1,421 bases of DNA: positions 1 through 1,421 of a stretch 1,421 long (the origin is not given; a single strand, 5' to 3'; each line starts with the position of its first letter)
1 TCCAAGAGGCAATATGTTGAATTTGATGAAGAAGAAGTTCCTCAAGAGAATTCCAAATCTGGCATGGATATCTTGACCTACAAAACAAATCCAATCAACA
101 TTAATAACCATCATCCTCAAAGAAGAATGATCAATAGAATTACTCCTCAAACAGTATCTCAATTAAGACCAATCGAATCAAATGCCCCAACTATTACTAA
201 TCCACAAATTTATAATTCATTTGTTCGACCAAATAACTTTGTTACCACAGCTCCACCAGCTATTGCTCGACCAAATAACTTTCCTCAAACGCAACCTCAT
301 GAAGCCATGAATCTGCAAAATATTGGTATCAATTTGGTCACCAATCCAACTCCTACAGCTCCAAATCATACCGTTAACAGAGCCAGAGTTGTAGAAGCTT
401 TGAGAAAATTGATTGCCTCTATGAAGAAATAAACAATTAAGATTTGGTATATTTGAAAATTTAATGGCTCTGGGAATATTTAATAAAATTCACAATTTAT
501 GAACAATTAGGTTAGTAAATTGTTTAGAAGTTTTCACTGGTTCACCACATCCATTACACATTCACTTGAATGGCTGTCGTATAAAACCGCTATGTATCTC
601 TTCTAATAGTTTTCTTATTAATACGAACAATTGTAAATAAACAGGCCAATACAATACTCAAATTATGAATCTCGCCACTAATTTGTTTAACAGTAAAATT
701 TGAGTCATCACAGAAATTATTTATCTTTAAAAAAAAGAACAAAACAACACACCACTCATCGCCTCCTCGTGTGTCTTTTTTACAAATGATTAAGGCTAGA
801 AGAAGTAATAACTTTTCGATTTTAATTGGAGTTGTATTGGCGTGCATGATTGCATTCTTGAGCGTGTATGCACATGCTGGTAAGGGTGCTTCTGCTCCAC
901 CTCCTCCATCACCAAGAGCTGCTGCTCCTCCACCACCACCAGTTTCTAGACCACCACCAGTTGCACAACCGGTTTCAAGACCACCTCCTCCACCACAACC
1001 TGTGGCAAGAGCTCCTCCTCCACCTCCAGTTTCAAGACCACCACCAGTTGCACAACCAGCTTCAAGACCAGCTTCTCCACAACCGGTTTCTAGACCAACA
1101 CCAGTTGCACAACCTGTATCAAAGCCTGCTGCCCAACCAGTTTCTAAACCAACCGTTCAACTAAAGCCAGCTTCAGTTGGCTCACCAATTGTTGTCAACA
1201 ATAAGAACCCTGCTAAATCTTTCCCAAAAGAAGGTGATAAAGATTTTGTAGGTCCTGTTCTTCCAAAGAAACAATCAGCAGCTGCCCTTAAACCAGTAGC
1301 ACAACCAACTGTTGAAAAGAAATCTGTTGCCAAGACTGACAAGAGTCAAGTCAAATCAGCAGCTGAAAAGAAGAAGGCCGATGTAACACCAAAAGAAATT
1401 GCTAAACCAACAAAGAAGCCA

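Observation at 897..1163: Tandem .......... decapeptide array, a polyproline-II stalk or ligand module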

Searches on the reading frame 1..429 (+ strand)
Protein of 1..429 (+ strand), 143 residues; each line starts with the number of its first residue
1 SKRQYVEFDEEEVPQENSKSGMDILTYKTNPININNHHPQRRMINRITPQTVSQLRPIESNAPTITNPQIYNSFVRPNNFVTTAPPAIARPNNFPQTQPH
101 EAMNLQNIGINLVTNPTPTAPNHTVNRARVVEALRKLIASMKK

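Call 8: search_protein_families(library=pfam, proteins=[window:1-429:+], max_evalue=1)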
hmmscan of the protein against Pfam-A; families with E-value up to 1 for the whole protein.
window:1-429:+ (143 aa): 1 family
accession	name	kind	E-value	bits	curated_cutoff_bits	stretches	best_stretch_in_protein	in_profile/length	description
PF05011.18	DBR1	-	0.38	11.6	26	1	3-106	16-125/138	Lariat debranching enzyme, C-terminal domain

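Call 18: find_homologous_proteins(query=window:1-429:+, max_evalue=0.01)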
Query window:1-429:+ (143 aa): 1 proteins with E <= 0.01 among 20 candidates.
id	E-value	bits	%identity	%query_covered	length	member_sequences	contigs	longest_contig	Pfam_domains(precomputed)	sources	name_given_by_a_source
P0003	1.4e-70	254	100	85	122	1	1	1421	-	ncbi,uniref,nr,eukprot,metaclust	ncbi:predicted protein [Naegleria gruberi]|uniref:Predicted protein n=1 Tax=Naegleria gruberi TaxID=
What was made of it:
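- Tried and rejected: The upstream ORF found only its own model (call 18).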

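Call 31: search_solved_structures(query=window:1-429:+, max_evalue=10, show_alignments=2)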
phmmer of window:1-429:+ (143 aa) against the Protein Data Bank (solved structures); distinct sequences matched with E-value up to 10: 0.
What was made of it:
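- Tried and rejected: Nothing found (call 31).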

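Call 43: find_encoding_contigs(protein=P0003, flank=10000)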
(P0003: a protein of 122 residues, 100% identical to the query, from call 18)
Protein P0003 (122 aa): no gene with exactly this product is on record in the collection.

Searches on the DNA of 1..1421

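Call 32: search_rna_families(source=window, threshold=evalue, max_evalue=1)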
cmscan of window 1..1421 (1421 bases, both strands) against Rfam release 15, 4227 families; matches with E-value up to 1: 3.
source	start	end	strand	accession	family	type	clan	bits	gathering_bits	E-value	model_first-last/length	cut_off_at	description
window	327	402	-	RF02089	CLRN1-AS1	Gene; lncRNA;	-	25.3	48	0.0006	1-79/79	no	CLRN1 antisense RNA 1 conserved region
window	228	338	-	RF01643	ceN56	Gene; sRNA;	-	21.6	60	0.14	1-125/125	no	Caenorhabditis sRNA ceN56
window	524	553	-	RF01295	SCARNA7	Gene; snRNA; snoRNA; scaRNA;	-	13.6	65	0.93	1-330/330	no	Small Cajal body-specific RNA 7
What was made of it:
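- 433..785 (.): AT-rich intergenic spacer (25-33% G+C), presumably the 3' UTR of the upstream gene plus the promoter and 5' UTR of the repeat gene. Rfam matches are all below the gathering scores (call 32).
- Tried and rejected: Only sub-threshold chance hits (call 32).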

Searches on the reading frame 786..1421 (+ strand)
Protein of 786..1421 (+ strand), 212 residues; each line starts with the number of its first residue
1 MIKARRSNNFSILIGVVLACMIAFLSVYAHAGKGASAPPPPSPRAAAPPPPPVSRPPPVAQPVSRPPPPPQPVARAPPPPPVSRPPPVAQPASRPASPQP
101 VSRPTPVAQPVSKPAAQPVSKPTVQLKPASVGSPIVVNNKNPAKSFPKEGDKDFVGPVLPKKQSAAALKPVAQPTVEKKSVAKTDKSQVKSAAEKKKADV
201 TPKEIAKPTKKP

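Call 8: search_protein_families(library=pfam, proteins=[window:786-1421:+], max_evalue=1)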
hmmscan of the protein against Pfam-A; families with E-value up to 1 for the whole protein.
window:786-1421:+ (212 aa): 0 families

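Call 10: find_homologous_proteins(query=window:786-1421:+, max_evalue=0.01)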
Query window:786-1421:+ (212 aa): 2 proteins with E <= 0.01 among 8000 candidates.
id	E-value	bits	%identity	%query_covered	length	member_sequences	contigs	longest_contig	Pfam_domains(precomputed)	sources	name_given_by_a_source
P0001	2.0e-93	330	100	84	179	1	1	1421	-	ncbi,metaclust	ncbi:predicted protein, partial [Naegleria gruberi]|metaclust:status=active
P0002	1.4e-31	128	52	85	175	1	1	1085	-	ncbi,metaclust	ncbi:predicted protein, partial [Naegleria gruberi]|metaclust:status=active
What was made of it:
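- Tried and rejected: The full ORF found only itself and P0002 (call 10).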

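Call 12: find_encoding_contigs(protein=P0002, flank=10000)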
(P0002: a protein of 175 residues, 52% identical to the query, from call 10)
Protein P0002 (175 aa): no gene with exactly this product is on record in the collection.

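Call 13: find_encoding_contigs(protein=P0001, flank=10000)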
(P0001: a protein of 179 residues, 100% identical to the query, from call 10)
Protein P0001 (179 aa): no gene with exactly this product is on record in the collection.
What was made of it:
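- Tried and rejected: Attempts to recover longer DNA for the gene or its paralogue. find_encoding_contigs had no record for P0001, P0002 or P0003 (calls 12, 13, 43).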

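Call 21: list_cluster_members(proteins=[P0001, P0002, P0003])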
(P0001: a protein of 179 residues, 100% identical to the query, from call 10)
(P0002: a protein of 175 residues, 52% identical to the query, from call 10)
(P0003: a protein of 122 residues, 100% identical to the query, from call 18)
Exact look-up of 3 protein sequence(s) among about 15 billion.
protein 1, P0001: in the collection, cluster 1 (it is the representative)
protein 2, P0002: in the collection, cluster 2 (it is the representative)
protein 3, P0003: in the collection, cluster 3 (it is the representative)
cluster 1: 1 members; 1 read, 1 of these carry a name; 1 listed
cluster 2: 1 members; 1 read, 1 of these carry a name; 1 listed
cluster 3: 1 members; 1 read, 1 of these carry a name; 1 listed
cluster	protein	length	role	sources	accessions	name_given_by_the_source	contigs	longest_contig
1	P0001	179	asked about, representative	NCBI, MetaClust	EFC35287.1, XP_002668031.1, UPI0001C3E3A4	predicted protein, partial [Naegleria gruberi] | status=active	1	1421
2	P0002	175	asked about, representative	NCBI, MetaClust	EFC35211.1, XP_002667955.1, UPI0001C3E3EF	predicted protein, partial [Naegleria gruberi] | status=active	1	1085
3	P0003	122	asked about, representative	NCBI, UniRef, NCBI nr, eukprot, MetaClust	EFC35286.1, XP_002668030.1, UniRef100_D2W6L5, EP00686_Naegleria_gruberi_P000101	predicted protein [Naegleria gruberi] | Predicted protein n=1 Tax=Naegleria gruberi TaxID=5762 RepID=D2W6L5_NAEGR | uncharacterized protein NAEGRDRAFT_54996 [Naegleria gruberi]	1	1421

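Call 26: search_protein_representatives(alignment_id=A1)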
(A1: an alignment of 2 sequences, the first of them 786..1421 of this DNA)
Query: 2 sequences, 225 profile positions. Proteins with E-value up to 0.001 (for the whole library): 5; up to 1e-10: 2; up to 1e-30: 2. The best 5 are listed.
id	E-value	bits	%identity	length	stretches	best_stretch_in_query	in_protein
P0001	2.3e-88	312.3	-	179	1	21-202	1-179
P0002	2.7e-78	279.3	-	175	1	1-224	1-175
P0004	1.2e-10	58.1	-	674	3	5-129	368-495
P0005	1.8e-09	54.2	-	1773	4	54-130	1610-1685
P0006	4.3e-04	36.7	-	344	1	37-148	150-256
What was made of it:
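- Closest known: Trypanosoma brucei procyclins. Different: There is no sequence similarity (call 26).
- No homology to any enzyme family was found (calls 8, 26).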

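Call 37: predict_structure(alignment_id=A1)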
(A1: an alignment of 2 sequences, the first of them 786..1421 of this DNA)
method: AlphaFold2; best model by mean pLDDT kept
length: 212 residues; sequences in the alignment: 2
mean_pLDDT: 57.4   pTM: 0.18
mean pLDDT of the five models: 57.4, 57.2, 55.2, 51.6, 49.6
residues with pLDDT >= 90: 5; 70-90: 32; 50-70: 103; < 50: 72
segments of 3 or more residues with pLDDT < 50: 44-46, 112-121, 124-128, 130-133, 137-140, 173-202, 204-206
pLDDT, mean of each block of 10 residues (from residue 1): 59 87 80 55 55 58 65 71 74 60 56 46 46 45 59 66 51 44 40 41 47 41
secondary structure, 60 per line:
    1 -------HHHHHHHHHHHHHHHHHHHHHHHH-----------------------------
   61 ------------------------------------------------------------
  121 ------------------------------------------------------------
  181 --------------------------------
elements in order: H8-31
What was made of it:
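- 786..878 (+): Signal peptide or type II signal-anchor (aa 1-31). The n-region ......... is 786-812, the hydrophobic core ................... is 813-869, and AHA (small residues at -3 and -1) is 870-878. AF2 models a helix at 8-31 and coil elsewhere (call 37).
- This is the only hydrophobic segment and the only predicted helix, aa 8-31 (call 37). It is modelled as coil (call 37). A short tail with KxRR followed by a structure-free stem (call 37) is the standard layout of Golgi glycosyltransferases (established knowledge).
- Tried and rejected: Not run, because the model is a single helix plus coil (call 37).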

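Call 42: search_protein_families(library=pfam, proteins=[P0004, P0005, P0006, P0002], max_evalue=0.001)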
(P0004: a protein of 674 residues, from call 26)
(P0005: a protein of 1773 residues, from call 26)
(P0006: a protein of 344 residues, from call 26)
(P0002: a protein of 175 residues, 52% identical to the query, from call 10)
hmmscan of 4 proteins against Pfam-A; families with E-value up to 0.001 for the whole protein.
P0004 (674 aa): 6 families
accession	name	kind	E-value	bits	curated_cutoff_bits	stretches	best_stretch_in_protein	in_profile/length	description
PF13144.11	ChapFlgA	-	4.9e-14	52.9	23.8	0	537-595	7-64/122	Chaperone for flagella basal body P-ring formation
PF15231.11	VCX_VCY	-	2.3e-08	35.3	27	0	498-530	90-121/122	Variable charge X/Y family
PF08666.17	SAF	-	8.4e-08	33.1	21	0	580-631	10-62/63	SAF domain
PF02655.19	ATP-grasp_3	-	3.1e-05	24.6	23.2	0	617-617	65-65/160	ATP-grasp domain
PF03221.22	HTH_Tnp_Tc5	-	4.6e-05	23.7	22.2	0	436-453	12-29/66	Tc5 transposase DNA-binding domain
PF02095.21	Extensin_1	-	0.00014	22.1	105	0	526-647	11-127/171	Extensin-like protein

P0005 (1773 aa): 5 families
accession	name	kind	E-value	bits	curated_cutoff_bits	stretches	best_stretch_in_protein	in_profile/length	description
PF00801.26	PKD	-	1.8e-86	284.7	23.5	8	764-834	15-76/80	PKD domain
PF18911.6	PKD_4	-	1.6e-38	131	27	4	1034-1089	18-71/85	PKD domain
PF07382.16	HC2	-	2.6e-16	60.8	40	2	1611-1732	16-139/194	Histone H1-like nucleoprotein HC2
PF02095.21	Extensin_1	-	8.9e-15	55.4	105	2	1454-1594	10-145/171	Extensin-like protein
PF18981.6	InlK_D3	-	5e-05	23.7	25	0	508-536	46-74/75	Internalin K domain (D3/D4)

P0006 (344 aa): 2 families
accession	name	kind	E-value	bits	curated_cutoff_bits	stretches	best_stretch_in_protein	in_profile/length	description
PF00188.32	CAP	-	1.2e-14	55.6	21.1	1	19-137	3-117/117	Cysteine-rich secretory protein family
PF04886.17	PT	-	5.2e-05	23.1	26.2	0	310-318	8-16/36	PT disordered repeat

P0002 (175 aa): 0 families
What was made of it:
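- There are no Pfam hits (calls 8, 42).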
